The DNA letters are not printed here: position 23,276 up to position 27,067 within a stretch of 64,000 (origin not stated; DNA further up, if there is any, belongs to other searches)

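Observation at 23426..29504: Membrane-associated Rad50/Mre11-like three-gene module (TMEM43-like protein, SbcD/YhaO-like nuclease, 1163-aa SbcC/YhaN-like ATPase)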

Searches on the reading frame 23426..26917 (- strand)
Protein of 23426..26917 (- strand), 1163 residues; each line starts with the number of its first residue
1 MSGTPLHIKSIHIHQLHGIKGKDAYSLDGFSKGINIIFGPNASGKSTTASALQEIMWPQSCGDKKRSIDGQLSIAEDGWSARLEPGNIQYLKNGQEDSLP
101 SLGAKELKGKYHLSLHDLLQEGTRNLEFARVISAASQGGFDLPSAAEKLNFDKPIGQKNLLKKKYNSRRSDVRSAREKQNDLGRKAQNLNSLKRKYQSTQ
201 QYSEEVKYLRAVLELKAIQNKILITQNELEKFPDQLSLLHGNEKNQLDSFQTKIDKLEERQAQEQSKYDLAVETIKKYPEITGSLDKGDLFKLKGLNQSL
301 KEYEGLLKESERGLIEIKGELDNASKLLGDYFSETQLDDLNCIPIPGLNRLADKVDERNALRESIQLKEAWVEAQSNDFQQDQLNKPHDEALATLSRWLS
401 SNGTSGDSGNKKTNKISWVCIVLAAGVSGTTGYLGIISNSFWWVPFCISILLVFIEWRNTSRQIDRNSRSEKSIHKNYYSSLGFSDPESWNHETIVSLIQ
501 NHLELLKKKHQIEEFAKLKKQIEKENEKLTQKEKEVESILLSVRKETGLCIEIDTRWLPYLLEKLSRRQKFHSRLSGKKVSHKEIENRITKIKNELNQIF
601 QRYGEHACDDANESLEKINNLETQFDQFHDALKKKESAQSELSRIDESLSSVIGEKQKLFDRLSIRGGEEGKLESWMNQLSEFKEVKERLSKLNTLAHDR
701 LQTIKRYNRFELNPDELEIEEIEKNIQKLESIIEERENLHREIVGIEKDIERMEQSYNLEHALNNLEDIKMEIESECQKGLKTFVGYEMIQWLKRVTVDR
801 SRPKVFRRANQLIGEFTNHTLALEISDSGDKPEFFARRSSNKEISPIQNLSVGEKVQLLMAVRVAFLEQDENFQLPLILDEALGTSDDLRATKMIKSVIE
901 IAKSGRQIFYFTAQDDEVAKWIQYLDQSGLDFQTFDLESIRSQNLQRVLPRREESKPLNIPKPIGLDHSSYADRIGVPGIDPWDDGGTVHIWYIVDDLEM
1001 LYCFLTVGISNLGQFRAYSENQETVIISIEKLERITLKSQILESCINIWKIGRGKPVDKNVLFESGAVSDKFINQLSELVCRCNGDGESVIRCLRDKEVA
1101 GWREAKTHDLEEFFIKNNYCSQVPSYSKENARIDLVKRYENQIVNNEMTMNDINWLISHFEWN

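Call 3: search_protein_families(library=pfam, proteins=[window:23426-26917:-], max_evalue=0.1)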
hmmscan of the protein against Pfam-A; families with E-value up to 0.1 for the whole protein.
window:23426-26917:- (1163 aa): 4 families
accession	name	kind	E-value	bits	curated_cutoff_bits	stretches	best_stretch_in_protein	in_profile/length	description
PF13514.12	AAA_27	-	0.0048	16.9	22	1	30-57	24-51/206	AAA domain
PF13555.12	AAA_29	-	0.008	16.3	27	1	32-60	22-50/61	P-loop containing region of AAA domain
PF09818.15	ABC_ATPase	-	0.0097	15.4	23.2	1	29-64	76-111/283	P-loop domain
PF02463.25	SMC_N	-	0.053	13.4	40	1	8-52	2-44/220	RecF/RecN/SMC N terminal domain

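Call 4: search_protein_families(library=ncbifam, proteins=[window:23426-26917:-], max_evalue=0.1)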
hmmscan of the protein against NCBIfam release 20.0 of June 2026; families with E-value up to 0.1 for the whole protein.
window:23426-26917:- (1163 aa): 4 families
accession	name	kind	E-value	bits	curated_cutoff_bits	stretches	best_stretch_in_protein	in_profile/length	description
NF045487.1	ASRP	equivalog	2.9e-10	39.4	300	2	499-897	230-578/593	archaea-specific SMC-related protein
NF003034.1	PRK03918.1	equivalog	0.00013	20.1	700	1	506-770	175-435/878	DNA double-strand break repair ATPase Rad50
TIGR02168.1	SMC_prok_B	equivalog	0.075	10.7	567.35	1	507-775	236-505/1181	chromosome segregation protein SMC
NF010068.0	PRK13548.1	equivalog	0.098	11.7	261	0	34-56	33-55/261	heme ABC transporter ATP-binding protein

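Call 5: search_protein_families(library=padloc, proteins=[window:23426-26917:-], max_evalue=0.1)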
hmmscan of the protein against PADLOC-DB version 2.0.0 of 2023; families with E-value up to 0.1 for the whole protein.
window:23426-26917:- (1163 aa): 7 families
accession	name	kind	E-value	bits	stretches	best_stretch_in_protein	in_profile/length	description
PDLC03859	LmuB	-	5.5e-08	30.5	2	460-791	205-491/611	-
PDLC03865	LmuB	-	3.1e-06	23.7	2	8-51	3-50/1007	-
PDLC03863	LmuB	-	0.00041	17.2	1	6-52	3-44/610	-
PDLC04140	mad8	-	0.001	16.6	1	24-202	19-123/314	mads_8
PDLC00581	JetC3|JetC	-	0.0017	14.2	2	716-833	1072-1188/1473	DUF3584 domain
PDLC02980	AriA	-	0.0024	15.9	1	34-200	1-139/304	-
PDLC04135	mad3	-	0.0051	14.4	1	703-919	123-328/374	mads_3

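Call 6: search_solved_structures(query=window:23426-26917:-, max_evalue=1)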
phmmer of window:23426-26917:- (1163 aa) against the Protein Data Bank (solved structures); distinct sequences matched with E-value up to 1: 12.
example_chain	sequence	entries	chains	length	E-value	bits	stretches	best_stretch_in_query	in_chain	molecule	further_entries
3qku_A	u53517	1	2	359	0.00077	20.4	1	664-918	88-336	DNA double-strand break repair rad50 ATPase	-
3qkt_A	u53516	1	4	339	0.0023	18.9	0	29-66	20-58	DNA double-strand break repair rad50 ATPase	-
4nch_A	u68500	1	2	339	0.0056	17.6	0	29-66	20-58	DNA double-strand break repair Rad50 ATPase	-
4nck_A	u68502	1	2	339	0.0078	17.1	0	29-66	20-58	DNA double-strand break repair Rad50 ATPase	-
4nci_A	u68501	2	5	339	0.011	16.6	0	29-66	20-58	DNA double-strand break repair Rad50 ATPase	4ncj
2ec4_A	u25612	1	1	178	0.13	13.1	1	776-870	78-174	FAS-associated factor 1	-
1ii8_A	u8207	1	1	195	0.13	13.1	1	29-66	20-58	Rad50 ABC-ATPase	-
3qkr_A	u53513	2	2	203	0.13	13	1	29-66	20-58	DNA double-strand break repair rad50 ATPase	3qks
1e69_A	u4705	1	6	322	0.15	12.8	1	16-69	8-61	CHROMOSOME SEGREGATION SMC PROTEIN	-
6jbh_A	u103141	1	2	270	0.27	12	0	846-918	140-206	TarH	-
1us8_A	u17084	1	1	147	0.31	11.8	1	29-66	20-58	DNA DOUBLE-STRAND BREAK REPAIR RAD50 ATPASE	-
1f2t_A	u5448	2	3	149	0.32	11.8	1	29-66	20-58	RAD50 ABC-ATPASE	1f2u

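Call 8: find_homologous_proteins(query=window:23426-26917:-)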
Query window:23426-26917:- (1163 aa): 19 proteins with E <= 0.001 among 8000 candidates.
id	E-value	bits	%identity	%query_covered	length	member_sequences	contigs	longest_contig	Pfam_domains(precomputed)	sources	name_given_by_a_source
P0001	0.0e+0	2603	100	100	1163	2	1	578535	-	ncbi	-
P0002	0.0e+0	1307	51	100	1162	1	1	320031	-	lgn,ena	-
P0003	4.9e-131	457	27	98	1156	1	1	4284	PF13175.13,PF13476.13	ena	-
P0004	1.5e-125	438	27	99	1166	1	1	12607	PF13514.13,PF13476.13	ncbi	-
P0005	1.1e-124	436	28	96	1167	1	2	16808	-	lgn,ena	-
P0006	8.2e-98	347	25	98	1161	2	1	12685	PF13476.13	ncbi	-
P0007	3.2e-97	345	25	99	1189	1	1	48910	PF13476.13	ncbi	-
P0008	7.1e-96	340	24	33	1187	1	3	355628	-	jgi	jgi:energy-coupling factor transporter ATP-binding protein EcfA2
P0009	1.5e-90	323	24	99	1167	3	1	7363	-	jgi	jgi:energy-coupling factor transporter ATP-binding protein EcfA2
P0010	3.2e-90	321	26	96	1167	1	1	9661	-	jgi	jgi:hypothetical protein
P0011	1.9e-82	296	25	96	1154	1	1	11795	-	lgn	-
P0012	1.9e-80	289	30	36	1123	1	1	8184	PF13476.13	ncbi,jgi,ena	jgi:uncharacterized protein YhaN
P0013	8.2e-72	261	23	98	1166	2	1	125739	PF13175.13,PF13304.13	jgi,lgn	-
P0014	6.1e-64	234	23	97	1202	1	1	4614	-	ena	-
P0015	6.7e-41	158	24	38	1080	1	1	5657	PF02463.26,PF13304.13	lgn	-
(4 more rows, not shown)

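Call 9: find_encoding_contigs(protein=P0001, flank=10000, max_places=2)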
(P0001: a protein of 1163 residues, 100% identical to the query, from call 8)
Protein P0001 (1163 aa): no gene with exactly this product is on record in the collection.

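Call 10: find_encoding_contigs(protein=P0002, flank=10000, max_places=2)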
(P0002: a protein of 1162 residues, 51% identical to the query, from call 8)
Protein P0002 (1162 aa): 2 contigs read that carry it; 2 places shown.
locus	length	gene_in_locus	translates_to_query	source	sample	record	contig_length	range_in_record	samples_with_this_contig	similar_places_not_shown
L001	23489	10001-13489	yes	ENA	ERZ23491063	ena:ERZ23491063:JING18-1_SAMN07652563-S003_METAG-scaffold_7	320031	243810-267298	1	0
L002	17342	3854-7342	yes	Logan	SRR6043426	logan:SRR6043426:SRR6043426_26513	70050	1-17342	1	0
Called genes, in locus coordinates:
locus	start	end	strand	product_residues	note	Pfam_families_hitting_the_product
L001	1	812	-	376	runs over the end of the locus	PF00999:Na_H_Exchanger, PF02254:TrkA_N, PF27452:KefB_C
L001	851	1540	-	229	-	PF00999:Na_H_Exchanger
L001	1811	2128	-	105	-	PF02525:Flavodoxin_2 (weak)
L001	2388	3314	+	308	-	PF03372:Exo_endo_phos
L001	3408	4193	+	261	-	PF07963:N_methyl (weak)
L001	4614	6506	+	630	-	PF00149:Metallophos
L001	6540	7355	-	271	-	PF07963:N_methyl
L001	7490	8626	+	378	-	PF07787:TMEM43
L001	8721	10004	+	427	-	PF00149:Metallophos (weak)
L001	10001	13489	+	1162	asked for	-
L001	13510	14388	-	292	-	PF00582:Usp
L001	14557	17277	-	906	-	PF16184:Cadherin_3 (faint), PF17803:Cadherin_4, PF17892:Cadherin_5 (faint), PF17963:Big_9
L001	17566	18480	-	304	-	PF25852:DUF6242_C (faint)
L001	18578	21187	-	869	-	PF04295:GD_AH_second, PF20629:GD_AH_C, PF04295:GD_AH_second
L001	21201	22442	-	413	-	PF01938:TRAM (weak), PF05958:tRNA_U5-meth_tr, PF13847:Methyltransf_31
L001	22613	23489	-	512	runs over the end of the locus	-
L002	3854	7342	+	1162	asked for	-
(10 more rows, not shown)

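Call 11: find_encoding_contigs(protein=P0007, flank=10000, max_places=2)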
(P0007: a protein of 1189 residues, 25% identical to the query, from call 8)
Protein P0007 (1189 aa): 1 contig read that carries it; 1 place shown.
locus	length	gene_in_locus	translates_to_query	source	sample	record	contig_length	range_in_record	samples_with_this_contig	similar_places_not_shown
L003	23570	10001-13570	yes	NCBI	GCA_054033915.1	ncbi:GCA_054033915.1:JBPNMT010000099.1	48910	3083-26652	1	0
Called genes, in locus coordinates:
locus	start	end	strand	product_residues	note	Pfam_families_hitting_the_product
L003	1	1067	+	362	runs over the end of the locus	PF25973:BSH_CzcB, PF25954:Beta-barrel_RND_2 (faint)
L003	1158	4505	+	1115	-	PF00873:ACR_tran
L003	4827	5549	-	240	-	PF01790:LGT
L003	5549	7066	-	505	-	PF23545:Zn_ribbon_HMPTM, PF04055:Radical_SAM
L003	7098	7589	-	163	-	-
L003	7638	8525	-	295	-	-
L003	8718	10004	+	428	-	PF00149:Metallophos, PF12850:Metallophos_2 (weak)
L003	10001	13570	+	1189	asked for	PF13476:AAA_23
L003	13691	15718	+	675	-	PF13188:PAS_8 (faint), PF08447:PAS_3, PF00989:PAS, PF08448:PAS_4, PF13426:PAS_9, PF08447:PAS_3, PF00512:HisKA, PF02518:HATPase_c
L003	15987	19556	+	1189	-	PF07635:PSCyt1, PF22297:PccH (faint), PF07583:PSCyt2, PF07587:PSD1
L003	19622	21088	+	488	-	PF07394:DUF1501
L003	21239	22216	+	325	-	PF08240:ADH_N, PF00107:ADH_zinc_N, PF13602:ADH_zinc_N_2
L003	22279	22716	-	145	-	-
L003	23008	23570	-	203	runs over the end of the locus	PF07638:Sigma70_ECF, PF04542:Sigma70_r2 (weak), PF08281:Sigma70_r4_2, PF04545:Sigma70_r4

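Call 16: find_related_loci(query=A2, collection=genome_contigs, flank=10000)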
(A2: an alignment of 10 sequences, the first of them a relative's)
Query A2 (1163 aa) in genome_contigs; peptide patterns used: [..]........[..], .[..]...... (x = any residue, [..] = any of these).
600 stretches matched a pattern (row limit reached: there are more); 63 encode a relative of the query (tblastn E <= 1e-3); 63 distinct loci.
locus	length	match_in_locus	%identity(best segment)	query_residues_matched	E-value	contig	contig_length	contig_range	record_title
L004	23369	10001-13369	29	1-1133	2e-146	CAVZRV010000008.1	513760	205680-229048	MAG: uncultured Acidobacteriota bacterium isolate MFD05684.bin.2.2 genome assembly, contig: contig_16733, whole genome s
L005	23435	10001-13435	27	1-1158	1e-120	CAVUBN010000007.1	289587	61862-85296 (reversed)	MAG: uncultured Chloroflexia bacterium isolate MFD05684.bin.2.170 genome assembly, contig: contig_28894, whole genome sh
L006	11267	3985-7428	26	1-1160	1e-108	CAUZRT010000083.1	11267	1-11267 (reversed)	MAG: Lentisphaeria bacterium isolate CB6_AW.108 genome assembly, contig: Ga0310123_10003991, whole genome shotgun sequen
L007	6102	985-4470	25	6-1157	1e-105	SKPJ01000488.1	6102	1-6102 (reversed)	MAG: Myxococcales bacterium isolate CSSed162cmA_369 CSSed16-2cmA-62192, whole genome shotgun sequence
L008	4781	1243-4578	27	1-1115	1e-98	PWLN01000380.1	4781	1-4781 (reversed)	MAG: Balneolaceae bacterium isolate CSSed10_244R1 CS-Sed10-C62729, whole genome shotgun sequence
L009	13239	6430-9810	26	6-1135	7e-97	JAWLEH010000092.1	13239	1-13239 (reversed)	MAG: Balneolaceae bacterium isolate 20BLK6-1.bin.55 NODE_4918_length_13239_cov_33.484551, whole genome shotgun sequence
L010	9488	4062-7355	28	2-1121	9e-96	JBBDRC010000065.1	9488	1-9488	MAG: Kiritimatiellia bacterium isolate LejiaC_57_16 Lejia_C_16580_length_9488_cov_8, whole genome shotgun sequence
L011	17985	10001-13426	26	6-1161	4e-95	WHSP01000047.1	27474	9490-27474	MAG: Gemmatimonas sp. isolate Dino_bin9 NODE_47_length_27474_cov_7.746526, whole genome shotgun sequence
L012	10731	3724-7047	26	26-1119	1e-94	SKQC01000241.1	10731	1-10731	MAG: Myxococcales bacterium isolate CSSed162cmA_402 CSSed16-2cmA-21880, whole genome shotgun sequence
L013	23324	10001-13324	25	4-1124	2e-94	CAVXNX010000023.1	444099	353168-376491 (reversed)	MAG: uncultured Bacteroidales bacterium isolate MFD01721.bin.3.237 genome assembly, contig: contig_47645, whole genome s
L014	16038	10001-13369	26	1-1129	5e-91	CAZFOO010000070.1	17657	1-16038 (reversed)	MAG TPA_asm: uncultured Bacteroidales bacterium isolate SRP252850_co1_130 genome assembly, contig: NODE_5850_length_1765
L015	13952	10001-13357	26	1-1120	3e-90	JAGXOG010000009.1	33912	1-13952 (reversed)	Elusimicrobia bacterium LH_S2 NODE_9_length_33912_cov_164.206693, whole genome shotgun sequence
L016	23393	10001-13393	25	1-1135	2e-89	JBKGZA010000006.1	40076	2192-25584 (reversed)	MAG: Bacteroidales bacterium isolate C4M09_3 NODE_135_length_40076_cov_11.570201, whole genome shotgun sequence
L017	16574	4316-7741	25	1-1161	5e-88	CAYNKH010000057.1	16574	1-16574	MAG TPA_asm: uncultured Bacteroidales bacterium isolate binchicken_co59_69 genome assembly, contig: NODE_7711_length_165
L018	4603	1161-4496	26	5-1120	1e-84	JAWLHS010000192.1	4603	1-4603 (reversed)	MAG: Bacteroidales bacterium isolate 30dZY2.bin.78 NODE_23015_length_4603_cov_5.430506, whole genome shotgun sequence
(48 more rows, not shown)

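Call 24: list_cluster_members(proteins=[window:23426-26917:-, window:28266-29504:-, P0002, P0004, P0012])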
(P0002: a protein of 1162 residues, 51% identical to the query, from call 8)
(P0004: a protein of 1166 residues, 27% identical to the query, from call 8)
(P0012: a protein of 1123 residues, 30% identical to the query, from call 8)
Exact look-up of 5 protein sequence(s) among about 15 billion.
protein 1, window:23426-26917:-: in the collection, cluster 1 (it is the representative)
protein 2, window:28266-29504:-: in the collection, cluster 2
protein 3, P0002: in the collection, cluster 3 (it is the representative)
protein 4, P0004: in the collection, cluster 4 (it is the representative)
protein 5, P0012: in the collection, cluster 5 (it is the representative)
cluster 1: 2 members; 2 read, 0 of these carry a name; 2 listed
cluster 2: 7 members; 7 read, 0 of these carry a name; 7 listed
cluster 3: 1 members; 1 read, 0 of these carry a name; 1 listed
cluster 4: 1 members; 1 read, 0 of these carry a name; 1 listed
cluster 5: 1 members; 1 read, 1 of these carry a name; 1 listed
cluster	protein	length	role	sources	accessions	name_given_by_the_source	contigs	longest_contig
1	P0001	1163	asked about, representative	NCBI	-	-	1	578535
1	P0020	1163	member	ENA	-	-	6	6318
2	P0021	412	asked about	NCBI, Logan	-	-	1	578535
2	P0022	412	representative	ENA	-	-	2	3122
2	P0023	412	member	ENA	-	-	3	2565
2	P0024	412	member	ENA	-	-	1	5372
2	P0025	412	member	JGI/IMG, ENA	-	-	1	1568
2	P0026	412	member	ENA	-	-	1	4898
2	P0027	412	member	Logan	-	-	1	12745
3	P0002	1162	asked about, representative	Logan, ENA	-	-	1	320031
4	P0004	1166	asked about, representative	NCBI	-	-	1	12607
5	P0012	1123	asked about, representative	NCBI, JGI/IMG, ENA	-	uncharacterized protein YhaN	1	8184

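Call 25: search_protein_families(library=pfam, alignment_id=A1, max_evalue=0.01)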
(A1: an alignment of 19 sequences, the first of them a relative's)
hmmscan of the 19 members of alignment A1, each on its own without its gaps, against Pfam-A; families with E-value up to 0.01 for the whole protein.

A. member 1, P0001 (1163 aa): 3 families
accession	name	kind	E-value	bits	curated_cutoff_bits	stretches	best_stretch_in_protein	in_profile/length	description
PF13514.12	AAA_27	-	0.0048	16.9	22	1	30-57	24-51/206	AAA domain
PF13555.12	AAA_29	-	0.008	16.3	27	0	32-60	22-50/61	P-loop containing region of AAA domain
PF09818.15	ABC_ATPase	-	0.0097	15.4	23.2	0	29-64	76-111/283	P-loop domain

B. families by the number of members that match (of 19 scanned): 13 families
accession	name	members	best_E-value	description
PF13514.12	AAA_27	13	1.5e-05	AAA domain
PF13476.12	AAA_23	12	1.8e-10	AAA domain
PF13304.12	AAA_21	9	3.1e-06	AAA domain, putative AbiEii toxin, Type IV TA system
PF02463.25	SMC_N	8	1.7e-05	RecF/RecN/SMC N terminal domain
PF13175.12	AAA_15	4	3.7e-08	AAA ATPase domain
PF00005.33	ABC_tran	4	0.001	ABC transporter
PF13555.12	AAA_29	4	0.0017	P-loop containing region of AAA domain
PF13191.12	AAA_16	1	0.00079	AAA ATPase domain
PF13558.12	SbcC_Walker_B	1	0.0028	SbcC/RAD50-like, Walker B motif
PF13479.12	AAA_24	1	0.0056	AAA domain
PF01925.25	TauE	1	0.0062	Sulfite exporter TauE/SafE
PF13166.12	AAA_13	1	0.0081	AAA domain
PF09818.15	ABC_ATPase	1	0.0097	P-loop domain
